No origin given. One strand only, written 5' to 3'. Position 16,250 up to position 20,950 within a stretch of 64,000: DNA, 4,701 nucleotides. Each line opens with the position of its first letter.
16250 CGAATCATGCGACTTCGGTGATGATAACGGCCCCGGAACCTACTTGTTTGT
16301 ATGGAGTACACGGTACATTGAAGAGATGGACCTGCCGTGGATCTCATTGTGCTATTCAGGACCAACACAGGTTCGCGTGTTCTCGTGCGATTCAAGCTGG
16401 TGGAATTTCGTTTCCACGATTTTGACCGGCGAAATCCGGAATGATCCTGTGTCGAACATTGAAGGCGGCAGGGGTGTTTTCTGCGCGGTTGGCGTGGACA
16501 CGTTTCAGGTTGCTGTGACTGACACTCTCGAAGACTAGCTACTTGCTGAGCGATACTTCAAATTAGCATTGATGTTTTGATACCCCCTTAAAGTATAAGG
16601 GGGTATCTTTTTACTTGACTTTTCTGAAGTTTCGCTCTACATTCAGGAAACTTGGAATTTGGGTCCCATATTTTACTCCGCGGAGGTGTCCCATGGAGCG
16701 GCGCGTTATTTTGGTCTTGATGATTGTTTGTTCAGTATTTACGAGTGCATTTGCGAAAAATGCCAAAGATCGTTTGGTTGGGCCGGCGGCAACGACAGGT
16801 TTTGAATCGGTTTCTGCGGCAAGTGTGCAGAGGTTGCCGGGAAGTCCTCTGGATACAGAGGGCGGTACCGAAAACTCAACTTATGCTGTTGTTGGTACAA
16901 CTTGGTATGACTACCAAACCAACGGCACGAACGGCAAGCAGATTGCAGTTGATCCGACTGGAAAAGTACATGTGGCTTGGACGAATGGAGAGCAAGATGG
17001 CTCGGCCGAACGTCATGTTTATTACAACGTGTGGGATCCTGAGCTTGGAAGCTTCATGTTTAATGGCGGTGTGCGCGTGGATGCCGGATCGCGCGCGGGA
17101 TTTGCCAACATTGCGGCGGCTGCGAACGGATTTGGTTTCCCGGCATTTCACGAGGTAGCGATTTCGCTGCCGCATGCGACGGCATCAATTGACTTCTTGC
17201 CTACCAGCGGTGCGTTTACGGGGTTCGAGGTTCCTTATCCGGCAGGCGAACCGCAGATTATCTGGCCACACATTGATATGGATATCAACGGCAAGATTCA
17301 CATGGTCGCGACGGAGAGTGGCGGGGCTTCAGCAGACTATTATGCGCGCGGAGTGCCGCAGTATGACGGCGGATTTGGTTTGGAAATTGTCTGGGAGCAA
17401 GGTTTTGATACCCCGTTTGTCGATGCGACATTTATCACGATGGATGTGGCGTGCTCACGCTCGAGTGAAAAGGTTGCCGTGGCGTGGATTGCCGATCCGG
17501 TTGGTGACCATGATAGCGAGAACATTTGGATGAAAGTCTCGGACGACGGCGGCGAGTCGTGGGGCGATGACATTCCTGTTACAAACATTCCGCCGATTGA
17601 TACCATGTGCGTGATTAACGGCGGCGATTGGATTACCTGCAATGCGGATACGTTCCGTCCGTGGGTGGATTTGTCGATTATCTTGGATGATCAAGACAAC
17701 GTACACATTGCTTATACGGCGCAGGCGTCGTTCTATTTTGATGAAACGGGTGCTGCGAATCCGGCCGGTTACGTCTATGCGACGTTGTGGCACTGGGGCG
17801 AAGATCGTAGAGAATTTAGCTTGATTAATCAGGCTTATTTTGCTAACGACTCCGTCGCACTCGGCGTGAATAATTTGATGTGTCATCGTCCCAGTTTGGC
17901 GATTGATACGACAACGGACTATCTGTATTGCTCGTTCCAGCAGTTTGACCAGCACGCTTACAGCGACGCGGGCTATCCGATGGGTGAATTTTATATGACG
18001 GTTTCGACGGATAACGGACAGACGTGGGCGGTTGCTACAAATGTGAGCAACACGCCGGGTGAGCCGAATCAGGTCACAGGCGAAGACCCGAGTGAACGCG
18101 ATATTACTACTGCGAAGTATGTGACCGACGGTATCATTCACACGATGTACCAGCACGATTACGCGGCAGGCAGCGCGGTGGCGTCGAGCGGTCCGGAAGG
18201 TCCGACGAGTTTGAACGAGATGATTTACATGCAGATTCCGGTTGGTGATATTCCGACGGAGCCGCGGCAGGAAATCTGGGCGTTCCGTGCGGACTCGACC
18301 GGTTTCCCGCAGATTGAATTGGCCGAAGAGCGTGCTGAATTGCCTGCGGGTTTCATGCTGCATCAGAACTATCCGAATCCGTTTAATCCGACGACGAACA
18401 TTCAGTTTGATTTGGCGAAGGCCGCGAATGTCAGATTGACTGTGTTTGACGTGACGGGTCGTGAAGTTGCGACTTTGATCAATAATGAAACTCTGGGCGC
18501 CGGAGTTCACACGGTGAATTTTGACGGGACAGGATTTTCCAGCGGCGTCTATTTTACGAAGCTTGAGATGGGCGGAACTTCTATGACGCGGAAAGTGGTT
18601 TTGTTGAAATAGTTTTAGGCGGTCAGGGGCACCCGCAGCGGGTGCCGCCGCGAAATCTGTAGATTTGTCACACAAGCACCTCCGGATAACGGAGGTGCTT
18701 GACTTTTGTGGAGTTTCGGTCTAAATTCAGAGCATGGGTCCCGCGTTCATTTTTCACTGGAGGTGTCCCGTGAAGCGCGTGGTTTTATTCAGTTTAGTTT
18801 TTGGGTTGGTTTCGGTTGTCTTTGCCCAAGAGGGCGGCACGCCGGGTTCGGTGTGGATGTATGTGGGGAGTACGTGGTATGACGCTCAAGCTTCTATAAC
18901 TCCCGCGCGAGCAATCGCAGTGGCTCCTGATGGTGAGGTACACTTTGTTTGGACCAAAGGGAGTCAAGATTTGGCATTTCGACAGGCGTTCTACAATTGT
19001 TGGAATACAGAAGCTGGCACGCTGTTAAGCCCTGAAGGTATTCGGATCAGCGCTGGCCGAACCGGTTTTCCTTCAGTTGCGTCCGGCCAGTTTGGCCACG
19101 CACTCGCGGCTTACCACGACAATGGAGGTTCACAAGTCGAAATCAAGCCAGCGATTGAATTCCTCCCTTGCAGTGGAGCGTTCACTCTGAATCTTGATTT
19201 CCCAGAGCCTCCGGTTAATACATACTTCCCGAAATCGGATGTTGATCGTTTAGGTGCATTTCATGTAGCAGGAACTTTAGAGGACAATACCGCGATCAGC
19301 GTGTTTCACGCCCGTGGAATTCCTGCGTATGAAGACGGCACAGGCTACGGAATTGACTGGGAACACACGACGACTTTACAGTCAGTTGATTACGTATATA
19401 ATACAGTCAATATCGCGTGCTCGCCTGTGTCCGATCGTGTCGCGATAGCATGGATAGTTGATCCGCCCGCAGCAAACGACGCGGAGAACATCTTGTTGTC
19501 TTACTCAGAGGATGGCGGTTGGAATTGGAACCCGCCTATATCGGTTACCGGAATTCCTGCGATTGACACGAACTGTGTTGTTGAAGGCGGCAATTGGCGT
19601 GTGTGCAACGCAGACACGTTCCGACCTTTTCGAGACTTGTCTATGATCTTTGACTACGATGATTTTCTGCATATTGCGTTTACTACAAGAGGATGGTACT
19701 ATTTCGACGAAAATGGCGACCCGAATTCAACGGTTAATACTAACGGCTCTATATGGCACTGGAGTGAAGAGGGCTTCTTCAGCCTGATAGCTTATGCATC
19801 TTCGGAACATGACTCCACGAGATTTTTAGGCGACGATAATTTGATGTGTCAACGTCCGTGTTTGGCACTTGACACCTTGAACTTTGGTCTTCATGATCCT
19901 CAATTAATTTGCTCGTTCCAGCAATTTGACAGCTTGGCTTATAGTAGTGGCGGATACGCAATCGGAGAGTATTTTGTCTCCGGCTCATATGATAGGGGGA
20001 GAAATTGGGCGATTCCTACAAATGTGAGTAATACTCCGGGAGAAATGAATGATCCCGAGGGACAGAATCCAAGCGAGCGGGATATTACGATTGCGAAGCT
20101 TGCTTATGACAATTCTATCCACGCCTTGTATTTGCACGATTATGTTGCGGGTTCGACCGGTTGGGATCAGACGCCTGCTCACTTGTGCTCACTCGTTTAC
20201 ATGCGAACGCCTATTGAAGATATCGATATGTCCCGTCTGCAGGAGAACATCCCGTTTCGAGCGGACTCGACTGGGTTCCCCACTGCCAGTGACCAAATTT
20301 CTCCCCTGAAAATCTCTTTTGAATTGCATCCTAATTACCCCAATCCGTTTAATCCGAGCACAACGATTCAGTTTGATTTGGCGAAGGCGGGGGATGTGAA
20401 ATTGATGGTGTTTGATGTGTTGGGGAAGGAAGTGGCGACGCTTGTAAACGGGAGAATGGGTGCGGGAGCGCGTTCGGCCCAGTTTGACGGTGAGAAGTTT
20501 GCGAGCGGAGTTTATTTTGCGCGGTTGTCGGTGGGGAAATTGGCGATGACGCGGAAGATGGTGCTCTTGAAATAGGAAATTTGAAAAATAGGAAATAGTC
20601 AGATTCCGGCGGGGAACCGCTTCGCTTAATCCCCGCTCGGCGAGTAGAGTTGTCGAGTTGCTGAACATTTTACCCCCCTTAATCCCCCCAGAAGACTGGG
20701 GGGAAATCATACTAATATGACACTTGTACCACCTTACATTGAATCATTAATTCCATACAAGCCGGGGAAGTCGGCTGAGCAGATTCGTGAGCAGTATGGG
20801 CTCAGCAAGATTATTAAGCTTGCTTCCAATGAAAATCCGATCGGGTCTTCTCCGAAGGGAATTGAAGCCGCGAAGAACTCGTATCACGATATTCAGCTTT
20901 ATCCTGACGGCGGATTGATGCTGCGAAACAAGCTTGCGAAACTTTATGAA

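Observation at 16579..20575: Tandem duplication of a BNR/Asp-box T9SS cargo gene including its promoter, 5' UTR and RBS-start context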

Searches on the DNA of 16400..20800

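Call 11: search_rna_families(source=window, start=16400, end=20800, threshold=evalue, max_evalue=1)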
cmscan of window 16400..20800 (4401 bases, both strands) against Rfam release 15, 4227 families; matches with E-value up to 1: 0.
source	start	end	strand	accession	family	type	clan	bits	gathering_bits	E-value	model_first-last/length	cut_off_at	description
